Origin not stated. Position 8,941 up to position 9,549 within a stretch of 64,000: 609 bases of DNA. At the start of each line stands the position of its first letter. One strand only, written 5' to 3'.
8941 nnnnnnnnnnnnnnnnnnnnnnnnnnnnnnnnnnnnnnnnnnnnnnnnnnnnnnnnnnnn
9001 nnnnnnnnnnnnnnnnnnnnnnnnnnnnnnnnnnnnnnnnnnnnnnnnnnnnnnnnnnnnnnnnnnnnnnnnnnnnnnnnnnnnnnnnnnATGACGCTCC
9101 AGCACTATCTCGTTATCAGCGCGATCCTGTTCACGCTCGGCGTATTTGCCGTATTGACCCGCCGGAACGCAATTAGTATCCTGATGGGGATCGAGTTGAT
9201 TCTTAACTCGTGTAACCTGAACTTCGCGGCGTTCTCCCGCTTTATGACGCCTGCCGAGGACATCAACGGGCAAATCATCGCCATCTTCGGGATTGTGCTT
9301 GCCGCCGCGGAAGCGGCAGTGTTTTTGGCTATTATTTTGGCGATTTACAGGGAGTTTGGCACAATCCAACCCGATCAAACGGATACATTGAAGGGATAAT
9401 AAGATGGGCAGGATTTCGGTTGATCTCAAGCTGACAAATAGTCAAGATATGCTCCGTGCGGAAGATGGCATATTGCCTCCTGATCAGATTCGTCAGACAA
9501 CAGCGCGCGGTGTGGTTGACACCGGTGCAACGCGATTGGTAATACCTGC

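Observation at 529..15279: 11-subunit nuo operon (no nuoEFG) interrupted by a secreted T9SS protease gene and by a retropepsin-like gene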

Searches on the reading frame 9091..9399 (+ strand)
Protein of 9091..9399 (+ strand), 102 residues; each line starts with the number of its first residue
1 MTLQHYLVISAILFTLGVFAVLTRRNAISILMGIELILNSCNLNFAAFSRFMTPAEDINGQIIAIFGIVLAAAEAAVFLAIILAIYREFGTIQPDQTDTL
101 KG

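Call 3: search_protein_families(library=pfam, proteins=[window:9091-9399:+], max_evalue=0.01)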
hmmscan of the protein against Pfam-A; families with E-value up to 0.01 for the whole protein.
window:9091-9399:+ (102 aa): 1 family
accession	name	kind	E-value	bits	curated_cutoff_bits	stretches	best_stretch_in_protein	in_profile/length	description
PF00420.29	Oxidored_q2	-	7.2e-29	99.8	26.1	1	5-101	1-94/95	NADH-ubiquinone/plastoquinone oxidoreductase chain 4L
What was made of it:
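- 9091..9399 (+): nuoK (4-nt overlap with nuoJ). Oxidored_q2, E 7e-29 (call 3)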

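Call 81: find_related_loci(query=window:9091-9396:+, collection=metagenome_contigs, flank=4000)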
Query window:9091-9396:+ (102 aa) in metagenome_contigs; peptide patterns used: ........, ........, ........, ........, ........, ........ (x = any residue, [..] = any of these).
600 stretches matched a pattern (row limit reached: there are more); 32 encode a relative of the query (tblastn E <= 1e-3); 32 distinct loci.
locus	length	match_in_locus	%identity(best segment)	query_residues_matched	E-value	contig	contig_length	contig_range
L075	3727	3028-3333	91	1-102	1e-51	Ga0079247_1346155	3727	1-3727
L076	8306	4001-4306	91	1-102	7e-51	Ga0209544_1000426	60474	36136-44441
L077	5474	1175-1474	79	1-102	2e-49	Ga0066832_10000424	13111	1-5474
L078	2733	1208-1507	77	1-102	1e-48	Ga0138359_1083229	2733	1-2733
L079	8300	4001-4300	75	1-102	4e-47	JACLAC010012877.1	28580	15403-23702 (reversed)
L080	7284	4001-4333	69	1-102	6e-38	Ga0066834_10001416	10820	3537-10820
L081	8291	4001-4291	64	3-101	4e-31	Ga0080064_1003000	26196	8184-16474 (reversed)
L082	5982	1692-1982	64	3-101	5e-31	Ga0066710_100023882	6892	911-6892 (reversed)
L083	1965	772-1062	63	3-101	2e-30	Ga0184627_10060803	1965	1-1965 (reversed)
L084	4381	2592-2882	64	3-101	1e-30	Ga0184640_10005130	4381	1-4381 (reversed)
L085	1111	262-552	63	3-101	8e-29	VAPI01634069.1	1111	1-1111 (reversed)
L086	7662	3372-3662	62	3-101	4e-26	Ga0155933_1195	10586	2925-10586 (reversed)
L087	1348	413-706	54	3-101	3e-26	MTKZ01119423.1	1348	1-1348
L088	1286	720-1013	54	3-101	5e-26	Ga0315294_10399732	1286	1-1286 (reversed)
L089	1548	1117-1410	61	3-102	4e-25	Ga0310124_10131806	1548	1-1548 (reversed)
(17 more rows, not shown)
